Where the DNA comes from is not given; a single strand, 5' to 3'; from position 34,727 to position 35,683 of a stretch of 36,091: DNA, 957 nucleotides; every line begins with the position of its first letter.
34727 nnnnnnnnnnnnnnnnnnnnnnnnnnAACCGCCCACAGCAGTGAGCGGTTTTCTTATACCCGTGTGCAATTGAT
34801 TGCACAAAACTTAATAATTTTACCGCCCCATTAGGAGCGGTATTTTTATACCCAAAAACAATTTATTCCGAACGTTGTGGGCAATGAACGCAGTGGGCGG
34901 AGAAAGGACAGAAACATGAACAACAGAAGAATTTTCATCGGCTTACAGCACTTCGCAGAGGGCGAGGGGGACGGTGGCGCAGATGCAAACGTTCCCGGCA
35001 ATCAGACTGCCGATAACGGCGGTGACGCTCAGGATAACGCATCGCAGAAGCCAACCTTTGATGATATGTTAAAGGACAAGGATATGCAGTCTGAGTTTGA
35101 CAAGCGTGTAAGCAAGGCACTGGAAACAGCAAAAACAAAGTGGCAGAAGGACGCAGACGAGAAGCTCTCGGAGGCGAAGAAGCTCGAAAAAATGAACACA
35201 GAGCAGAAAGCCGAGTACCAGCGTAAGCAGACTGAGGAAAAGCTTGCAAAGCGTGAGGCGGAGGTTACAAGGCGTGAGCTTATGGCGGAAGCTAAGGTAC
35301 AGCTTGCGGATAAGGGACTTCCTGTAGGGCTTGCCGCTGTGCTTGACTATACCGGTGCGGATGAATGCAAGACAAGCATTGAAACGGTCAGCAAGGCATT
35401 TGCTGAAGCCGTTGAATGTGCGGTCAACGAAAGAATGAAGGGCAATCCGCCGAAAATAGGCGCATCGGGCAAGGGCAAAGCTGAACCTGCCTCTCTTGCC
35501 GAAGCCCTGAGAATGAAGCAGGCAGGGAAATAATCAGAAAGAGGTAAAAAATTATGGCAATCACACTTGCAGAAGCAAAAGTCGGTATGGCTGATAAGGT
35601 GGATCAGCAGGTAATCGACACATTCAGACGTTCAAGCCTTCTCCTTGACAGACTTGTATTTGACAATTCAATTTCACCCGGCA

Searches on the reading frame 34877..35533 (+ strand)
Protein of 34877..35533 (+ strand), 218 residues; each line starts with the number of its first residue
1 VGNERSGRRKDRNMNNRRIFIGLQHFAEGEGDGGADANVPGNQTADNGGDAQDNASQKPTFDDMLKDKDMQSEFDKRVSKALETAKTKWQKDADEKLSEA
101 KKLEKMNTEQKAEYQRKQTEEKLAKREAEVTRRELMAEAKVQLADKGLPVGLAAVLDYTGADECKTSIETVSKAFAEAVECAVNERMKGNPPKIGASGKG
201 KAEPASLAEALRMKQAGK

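Call 100: search_protein_families(library=pfam, proteins=[window:34877-35533:+], max_evalue=0.01)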
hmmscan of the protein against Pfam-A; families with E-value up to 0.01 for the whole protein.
window:34877-35533:+ (218 aa): 1 family
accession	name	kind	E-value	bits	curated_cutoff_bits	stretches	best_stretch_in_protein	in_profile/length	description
PF14265.11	DUF4355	-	1.2e-28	100.2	25.4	1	68-189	3-124/124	Capsid assembly scaffolding protein Gp46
